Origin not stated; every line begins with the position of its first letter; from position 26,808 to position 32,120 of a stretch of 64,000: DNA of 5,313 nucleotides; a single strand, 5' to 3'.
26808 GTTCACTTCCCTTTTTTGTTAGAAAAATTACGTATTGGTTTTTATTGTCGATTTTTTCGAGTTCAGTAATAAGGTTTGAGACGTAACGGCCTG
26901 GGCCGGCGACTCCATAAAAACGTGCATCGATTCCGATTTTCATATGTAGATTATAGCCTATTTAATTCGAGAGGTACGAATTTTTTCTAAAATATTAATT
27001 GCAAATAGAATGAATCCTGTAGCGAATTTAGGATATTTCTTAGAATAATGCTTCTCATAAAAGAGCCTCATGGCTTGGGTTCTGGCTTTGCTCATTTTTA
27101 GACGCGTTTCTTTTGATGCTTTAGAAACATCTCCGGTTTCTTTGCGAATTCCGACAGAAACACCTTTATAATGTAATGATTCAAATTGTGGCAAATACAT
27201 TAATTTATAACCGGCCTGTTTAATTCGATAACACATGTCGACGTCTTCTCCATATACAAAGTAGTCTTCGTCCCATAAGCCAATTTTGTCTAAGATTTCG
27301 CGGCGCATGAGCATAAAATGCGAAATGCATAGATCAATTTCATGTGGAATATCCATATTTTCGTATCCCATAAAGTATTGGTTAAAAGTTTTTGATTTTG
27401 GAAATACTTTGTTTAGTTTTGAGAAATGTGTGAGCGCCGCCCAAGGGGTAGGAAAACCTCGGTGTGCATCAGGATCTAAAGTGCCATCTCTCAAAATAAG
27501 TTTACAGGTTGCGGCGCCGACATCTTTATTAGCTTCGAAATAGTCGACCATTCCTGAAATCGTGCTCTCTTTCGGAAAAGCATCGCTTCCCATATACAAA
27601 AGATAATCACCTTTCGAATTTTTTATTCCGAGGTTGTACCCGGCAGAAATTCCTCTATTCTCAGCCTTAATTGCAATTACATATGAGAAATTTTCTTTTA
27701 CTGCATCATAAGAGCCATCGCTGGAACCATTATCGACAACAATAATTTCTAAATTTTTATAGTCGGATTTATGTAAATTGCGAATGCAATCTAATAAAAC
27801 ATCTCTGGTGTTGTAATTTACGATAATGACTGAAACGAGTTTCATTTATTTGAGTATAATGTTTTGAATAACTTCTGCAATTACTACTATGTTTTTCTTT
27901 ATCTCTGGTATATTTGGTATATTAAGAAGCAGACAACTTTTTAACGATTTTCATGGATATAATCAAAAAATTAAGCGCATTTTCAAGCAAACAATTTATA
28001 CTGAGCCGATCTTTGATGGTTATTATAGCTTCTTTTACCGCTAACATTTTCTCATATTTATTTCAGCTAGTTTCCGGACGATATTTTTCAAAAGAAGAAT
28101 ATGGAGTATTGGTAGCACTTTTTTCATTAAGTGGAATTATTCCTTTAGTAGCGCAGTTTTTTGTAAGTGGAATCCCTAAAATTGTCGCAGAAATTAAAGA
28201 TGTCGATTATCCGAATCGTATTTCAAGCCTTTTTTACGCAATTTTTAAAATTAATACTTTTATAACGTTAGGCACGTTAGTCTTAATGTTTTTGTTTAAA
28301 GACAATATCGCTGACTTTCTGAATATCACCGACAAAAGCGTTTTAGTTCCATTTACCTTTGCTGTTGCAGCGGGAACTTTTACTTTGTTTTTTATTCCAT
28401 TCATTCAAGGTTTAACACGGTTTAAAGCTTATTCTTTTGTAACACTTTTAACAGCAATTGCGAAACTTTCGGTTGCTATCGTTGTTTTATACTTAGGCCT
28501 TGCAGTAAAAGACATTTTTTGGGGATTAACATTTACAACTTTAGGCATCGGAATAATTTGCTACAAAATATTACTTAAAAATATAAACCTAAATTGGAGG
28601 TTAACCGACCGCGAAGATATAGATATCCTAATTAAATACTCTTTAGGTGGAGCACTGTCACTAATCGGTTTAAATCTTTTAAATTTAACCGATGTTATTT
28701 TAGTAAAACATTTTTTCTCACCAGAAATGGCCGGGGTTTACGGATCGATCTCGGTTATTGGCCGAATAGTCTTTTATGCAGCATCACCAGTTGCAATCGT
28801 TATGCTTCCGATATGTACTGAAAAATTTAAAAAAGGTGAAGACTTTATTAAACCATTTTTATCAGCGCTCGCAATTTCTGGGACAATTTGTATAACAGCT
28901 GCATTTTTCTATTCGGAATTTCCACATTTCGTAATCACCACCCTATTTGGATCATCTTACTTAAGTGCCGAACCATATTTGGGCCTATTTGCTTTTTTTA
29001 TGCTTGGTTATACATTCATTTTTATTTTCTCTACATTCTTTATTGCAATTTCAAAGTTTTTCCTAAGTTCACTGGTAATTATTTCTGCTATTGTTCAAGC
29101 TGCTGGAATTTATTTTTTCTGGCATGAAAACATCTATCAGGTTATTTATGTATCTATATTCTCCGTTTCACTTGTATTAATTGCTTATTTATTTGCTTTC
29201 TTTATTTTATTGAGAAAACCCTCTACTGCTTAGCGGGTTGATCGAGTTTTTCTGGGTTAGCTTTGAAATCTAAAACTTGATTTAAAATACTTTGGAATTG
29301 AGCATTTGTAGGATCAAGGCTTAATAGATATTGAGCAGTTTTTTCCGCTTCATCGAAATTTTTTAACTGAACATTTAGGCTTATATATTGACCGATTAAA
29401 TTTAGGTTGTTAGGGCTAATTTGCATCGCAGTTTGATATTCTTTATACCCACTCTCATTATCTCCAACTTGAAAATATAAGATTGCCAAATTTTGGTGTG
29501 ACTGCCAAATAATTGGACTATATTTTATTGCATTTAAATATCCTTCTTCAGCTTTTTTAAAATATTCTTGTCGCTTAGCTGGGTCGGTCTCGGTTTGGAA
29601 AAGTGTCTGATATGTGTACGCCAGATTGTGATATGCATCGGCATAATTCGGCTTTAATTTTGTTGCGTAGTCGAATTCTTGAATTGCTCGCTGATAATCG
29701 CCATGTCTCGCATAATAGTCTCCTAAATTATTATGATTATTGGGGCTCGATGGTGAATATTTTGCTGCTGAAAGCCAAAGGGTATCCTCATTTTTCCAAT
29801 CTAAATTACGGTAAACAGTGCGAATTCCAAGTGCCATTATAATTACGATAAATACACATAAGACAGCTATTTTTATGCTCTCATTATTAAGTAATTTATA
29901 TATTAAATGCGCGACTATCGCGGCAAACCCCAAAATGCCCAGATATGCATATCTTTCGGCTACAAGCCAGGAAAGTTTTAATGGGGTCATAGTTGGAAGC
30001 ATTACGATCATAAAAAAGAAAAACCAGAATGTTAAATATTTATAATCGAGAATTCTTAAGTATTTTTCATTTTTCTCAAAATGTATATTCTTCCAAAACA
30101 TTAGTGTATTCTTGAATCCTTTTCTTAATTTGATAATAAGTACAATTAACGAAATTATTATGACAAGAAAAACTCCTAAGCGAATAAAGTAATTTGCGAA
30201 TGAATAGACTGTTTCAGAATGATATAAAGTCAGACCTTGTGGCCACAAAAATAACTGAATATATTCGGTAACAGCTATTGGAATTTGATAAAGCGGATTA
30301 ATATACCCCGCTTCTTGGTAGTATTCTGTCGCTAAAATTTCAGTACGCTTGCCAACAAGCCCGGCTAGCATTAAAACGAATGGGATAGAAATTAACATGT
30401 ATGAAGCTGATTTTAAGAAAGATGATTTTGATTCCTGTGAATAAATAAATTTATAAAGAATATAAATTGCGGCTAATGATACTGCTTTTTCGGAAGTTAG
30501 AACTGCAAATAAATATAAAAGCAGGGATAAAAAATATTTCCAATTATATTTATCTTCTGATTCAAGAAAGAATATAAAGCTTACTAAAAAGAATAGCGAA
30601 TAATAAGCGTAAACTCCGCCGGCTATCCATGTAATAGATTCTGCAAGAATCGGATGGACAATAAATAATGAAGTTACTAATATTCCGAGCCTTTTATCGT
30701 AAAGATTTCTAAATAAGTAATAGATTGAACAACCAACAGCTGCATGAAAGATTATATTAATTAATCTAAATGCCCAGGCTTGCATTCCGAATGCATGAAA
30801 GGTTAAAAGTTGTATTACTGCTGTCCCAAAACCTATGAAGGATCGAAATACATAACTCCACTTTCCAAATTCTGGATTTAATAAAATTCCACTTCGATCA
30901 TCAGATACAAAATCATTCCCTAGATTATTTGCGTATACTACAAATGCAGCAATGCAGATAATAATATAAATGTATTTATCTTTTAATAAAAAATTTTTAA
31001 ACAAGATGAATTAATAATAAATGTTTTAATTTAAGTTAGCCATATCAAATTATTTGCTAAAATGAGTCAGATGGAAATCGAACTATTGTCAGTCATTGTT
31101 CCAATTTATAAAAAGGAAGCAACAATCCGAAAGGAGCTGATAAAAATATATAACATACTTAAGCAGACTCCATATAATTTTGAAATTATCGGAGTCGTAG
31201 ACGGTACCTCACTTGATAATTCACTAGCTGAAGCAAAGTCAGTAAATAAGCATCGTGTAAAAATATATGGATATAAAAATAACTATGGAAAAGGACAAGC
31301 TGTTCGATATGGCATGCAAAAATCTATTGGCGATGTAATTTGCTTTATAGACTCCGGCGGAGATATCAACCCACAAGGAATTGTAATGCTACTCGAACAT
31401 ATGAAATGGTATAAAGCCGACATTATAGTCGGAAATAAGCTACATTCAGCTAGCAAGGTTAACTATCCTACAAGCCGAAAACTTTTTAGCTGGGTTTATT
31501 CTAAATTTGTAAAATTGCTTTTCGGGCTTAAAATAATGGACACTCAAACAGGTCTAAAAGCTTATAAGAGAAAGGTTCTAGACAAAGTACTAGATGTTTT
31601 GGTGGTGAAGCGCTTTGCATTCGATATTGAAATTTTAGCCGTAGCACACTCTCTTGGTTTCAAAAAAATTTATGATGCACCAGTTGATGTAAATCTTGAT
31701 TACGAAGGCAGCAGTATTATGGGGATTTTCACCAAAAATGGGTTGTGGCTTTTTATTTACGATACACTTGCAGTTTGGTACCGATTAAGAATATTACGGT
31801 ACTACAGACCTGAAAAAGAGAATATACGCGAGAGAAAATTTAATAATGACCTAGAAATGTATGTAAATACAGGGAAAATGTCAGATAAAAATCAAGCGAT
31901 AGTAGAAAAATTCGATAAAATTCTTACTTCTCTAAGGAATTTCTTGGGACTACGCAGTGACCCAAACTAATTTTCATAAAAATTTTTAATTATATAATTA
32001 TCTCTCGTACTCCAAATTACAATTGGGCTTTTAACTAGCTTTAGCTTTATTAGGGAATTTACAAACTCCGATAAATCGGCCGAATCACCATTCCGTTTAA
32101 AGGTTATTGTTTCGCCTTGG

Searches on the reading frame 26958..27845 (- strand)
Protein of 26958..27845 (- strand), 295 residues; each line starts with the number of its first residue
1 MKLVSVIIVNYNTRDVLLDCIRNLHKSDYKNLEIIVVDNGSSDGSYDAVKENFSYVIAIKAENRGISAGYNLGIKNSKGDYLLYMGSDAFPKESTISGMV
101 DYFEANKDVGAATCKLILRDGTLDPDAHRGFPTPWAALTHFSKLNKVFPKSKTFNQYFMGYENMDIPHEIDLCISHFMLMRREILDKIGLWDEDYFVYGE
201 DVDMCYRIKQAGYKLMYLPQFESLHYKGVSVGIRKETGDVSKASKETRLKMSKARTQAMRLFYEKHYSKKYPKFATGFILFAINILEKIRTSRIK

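Call 12: search_protein_families(library=pfam, proteins=[window:26958-27845:-], max_evalue=0.001)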
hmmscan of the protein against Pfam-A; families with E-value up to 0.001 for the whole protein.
window:26958-27845:- (295 aa): 5 families
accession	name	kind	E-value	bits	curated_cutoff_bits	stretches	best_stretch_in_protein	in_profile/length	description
PF00535.33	Glycos_transf_2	-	1.3e-28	100.4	23.3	1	5-189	1-168/168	Glycosyl transferase family 2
PF13641.12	Glyco_tranf_2_3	-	1.7e-19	71.2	27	1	4-228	3-214/230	Glycosyltransferase like family 2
PF13712.12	Glyco_tranf_2_5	-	3.7e-08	33.8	27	1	56-217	32-179/210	Glycosyltransferase like family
PF10111.15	Glyco_tranf_2_2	-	1.1e-06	28.8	27.3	1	5-93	1-96/276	Glycosyltransferase like family 2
PF13632.12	Glyco_trans_2_3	-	4.5e-06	27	27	1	176-224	75-120/198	Glycosyl transferase family group 2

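Call 56: search_protein_families(library=ncbifam, proteins=[window:26958-27845:-], max_evalue=0.001)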
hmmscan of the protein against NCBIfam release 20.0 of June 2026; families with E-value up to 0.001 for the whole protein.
window:26958-27845:- (295 aa): 23 families
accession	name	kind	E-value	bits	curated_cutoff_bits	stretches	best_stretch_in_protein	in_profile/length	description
TIGR03937.1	PgaC_IcaA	equivalog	8.3e-22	77.7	422.3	2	2-115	45-162/407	poly-beta-1,6-N-acetyl-D-glucosamine synthase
TIGR03111.1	glyc2_xrt_Gpos1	hypoth_equivalog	9e-17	61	363.95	1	4-217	51-257/439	TIGR03111 family XrtG-associated glycosyltransferase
TIGR03965.1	mycofact_glyco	equivalog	1.5e-16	60.4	280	2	4-112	76-187/467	mycofactocin biosynthesis glycosyltransferase MftF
NF007482.0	PRK10073.1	equivalog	9.8e-16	57.7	423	1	3-100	7-107/334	glycosyltransferase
TIGR01556.1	rhamnosyltran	subfamily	1.1e-15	57.5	200.55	2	160-246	135-220/281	rhamnosyltransferase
TIGR04283.1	glyco_like_mftF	equivalog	2.3e-15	56.8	182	1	4-110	1-105/221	TIGR04283 family arsenosugar biosynthesis glycosyltransferase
NF038299.1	EPS_HpsN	equivalog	3.4e-15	55.8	425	1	3-232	2-227/317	hormogonium polysaccharide biosynthesis glycosyltransferase HpsN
NF041875.1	EPS_EpsD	equivalog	2.1e-14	53.7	370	1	4-227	1-208/325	exopolysaccharide biosynthesis glycosyltransferase EpsD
NF041394.1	GtaseAglG_Halo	equivalog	1.1e-10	41.2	440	1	4-111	3-115/304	glucosyl-dolichyl phosphate glucuronosyltransferase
NF038302.1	EPS_HpsE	equivalog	2.9e-10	39.6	300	1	5-115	4-123/307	hormogonium polysaccharide biosynthesis glycosyltransferase HpsE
NF047683.1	TeichurnBiosyTuaG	equivalog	3.5e-10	39.9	400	1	2-108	6-116/252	teichuronic acid biosynthesis protein TuaG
NF050050.1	ProtGlycPglI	equivalog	1.6e-08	34.3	500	1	2-122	2-126/306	GalNAc(5)-diNAcBac-PP-undecaprenol beta-1,3-glucosyltransferase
NF053739.1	GlytfEpsEBac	equivalog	5.3e-08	32.2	450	1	4-111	3-115/265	glycosyltransferase EpsE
NF045692.1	OglycostaseCruG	equivalog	2.7e-07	29.9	600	1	3-54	42-93/386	2'-O-glycosyltransferase CruG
NF050113.1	gal_furan_GlfT1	equivalog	7.6e-07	28.7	330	0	5-76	2-74/290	galactofuranosyltransferase GlfT1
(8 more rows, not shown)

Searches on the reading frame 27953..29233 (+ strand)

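Call 12: search_protein_families(library=pfam, proteins=[window:27953-29233:+], max_evalue=0.001)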
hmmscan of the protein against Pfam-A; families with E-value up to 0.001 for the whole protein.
window:27953-29233:+ (426 aa): 1 family
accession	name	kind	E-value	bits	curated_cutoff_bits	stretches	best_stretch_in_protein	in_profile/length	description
PF01943.22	Polysacc_synt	-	1.2e-09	38.4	28.2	1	21-288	6-270/274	Polysaccharide biosynthesis protein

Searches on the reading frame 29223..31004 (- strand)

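Call 10: search_protein_families(library=pfam, proteins=[window:29223-31004:-], max_evalue=0.001)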
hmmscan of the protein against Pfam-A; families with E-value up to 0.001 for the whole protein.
window:29223-31004:- (593 aa): 12 families
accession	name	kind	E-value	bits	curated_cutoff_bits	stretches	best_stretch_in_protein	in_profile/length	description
PF07719.23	TPR_2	-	9.6e-13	47.6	27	1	423-454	3-34/34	Tetratricopeptide repeat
PF13431.12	TPR_17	-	2.3e-12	46.6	24.4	0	410-442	2-34/34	Tetratricopeptide repeat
PF14559.12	TPR_19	-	1e-11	45.4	25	1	512-576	3-67/68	Tetratricopeptide repeat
PF13414.12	TPR_11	-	1.5e-09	37.9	26.8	1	431-467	4-40/42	TPR repeat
PF13181.12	TPR_8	-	2e-08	34.2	25.7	0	424-454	4-34/34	Tetratricopeptide repeat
PF13428.12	TPR_14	-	1.1e-06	29.2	23.5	0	426-463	6-43/44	Tetratricopeptide repeat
PF13432.12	TPR_16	-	2.1e-06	28.5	32.7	1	413-454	23-64/65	Tetratricopeptide repeat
PF00515.34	TPR_1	-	2.9e-06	27.3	27.8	0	424-454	4-34/34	Tetratricopeptide repeat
PF02259.29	FAT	-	1.8e-05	24.6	24.2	1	429-496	250-330/343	FAT domain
PF13424.12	TPR_12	-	4e-05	24.2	30.1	0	421-444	45-68/77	Tetratricopeptide repeat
PF13371.12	TPR_9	-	0.00016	22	35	0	418-457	26-65/73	Tetratricopeptide repeat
PF10602.15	RPN7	-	0.00038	20.6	29.6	0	423-445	38-60/174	26S proteasome subunit RPN7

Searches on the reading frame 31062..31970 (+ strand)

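Call 10: search_protein_families(library=pfam, proteins=[window:31062-31970:+], max_evalue=0.001)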
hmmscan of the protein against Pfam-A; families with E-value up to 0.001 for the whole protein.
window:31062-31970:+ (302 aa): 2 families
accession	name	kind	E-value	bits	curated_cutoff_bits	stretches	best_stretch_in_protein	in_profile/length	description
PF00535.33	Glycos_transf_2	-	6.9e-21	75.3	23.3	1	10-176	1-167/168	Glycosyl transferase family 2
PF10111.15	Glyco_tranf_2_2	-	4.9e-08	33.2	27.3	1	10-98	1-90/276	Glycosyltransferase like family 2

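Call 56: search_protein_families(library=ncbifam, proteins=[window:31062-31970:+], max_evalue=0.001)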
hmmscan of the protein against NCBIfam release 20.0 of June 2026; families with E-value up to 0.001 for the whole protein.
window:31062-31970:+ (302 aa): 16 families
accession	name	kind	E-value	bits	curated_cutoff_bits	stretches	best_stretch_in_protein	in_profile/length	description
TIGR04182.1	glyco_TIGR04182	equivalog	3.1e-13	49.8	325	1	10-190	3-169/293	S-layer glycoprotein N-glycosyltransferase AglJ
NF047588.1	GlcsyltransPgfSStrep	equivalog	6e-13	48.7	500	1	9-186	3-177/308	glycosyltransferase PgfS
NF007986.1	PRK10714.1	equivalog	9.8e-12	44.5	529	1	4-193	3-186/316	undecaprenyl-phosphate 4-deoxy-4-formamido-L-arabinose transferase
NF058614.1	PPMAGASynPpgS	equivalog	4.9e-10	39.2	370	1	11-211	4-197/226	polyprenyl-phospho-N-acetylgalactosaminyl synthase PpgS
TIGR03937.1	PgaC_IcaA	equivalog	8.5e-10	38.1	422.3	1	3-115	41-151/407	poly-beta-1,6-N-acetyl-D-glucosamine synthase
NF007482.0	PRK10073.1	equivalog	7.9e-09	35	423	1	6-125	5-121/334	glycosyltransferase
NF010496.0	PRK13915.1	equivalog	8.6e-09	34.9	262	1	9-99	33-126/307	glucosyl-3-phosphoglycerate synthase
NF038299.1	EPS_HpsN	equivalog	9e-09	34.7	425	1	8-121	2-110/317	hormogonium polysaccharide biosynthesis glycosyltransferase HpsN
TIGR04283.1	glyco_like_mftF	equivalog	4.4e-08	33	182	1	9-98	1-81/221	TIGR04283 family arsenosugar biosynthesis glycosyltransferase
NF047683.1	TeichurnBiosyTuaG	equivalog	1.7e-07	31.2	400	1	6-115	5-112/252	teichuronic acid biosynthesis protein TuaG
NF041391.1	DPhHxTase_Halo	equivalog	7.9e-07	28.3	375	1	32-176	17-153/213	dolichyl-phosphate hexose transferase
TIGR03111.1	glyc2_xrt_Gpos1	hypoth_equivalog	2.6e-06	26.5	363.95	1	9-113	51-155/439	TIGR03111 family XrtG-associated glycosyltransferase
NF041875.1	EPS_EpsD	equivalog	5.5e-06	26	370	1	9-119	1-106/325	exopolysaccharide biosynthesis glycosyltransferase EpsD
NF041394.1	GtaseAglG_Halo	equivalog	2.3e-05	23.8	440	1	10-128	4-120/304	glucosyl-dolichyl phosphate glucuronosyltransferase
TIGR04242.1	nodulat_NodC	equivalog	0.00017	20.7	550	1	9-124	50-166/395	chitooligosaccharide synthase NodC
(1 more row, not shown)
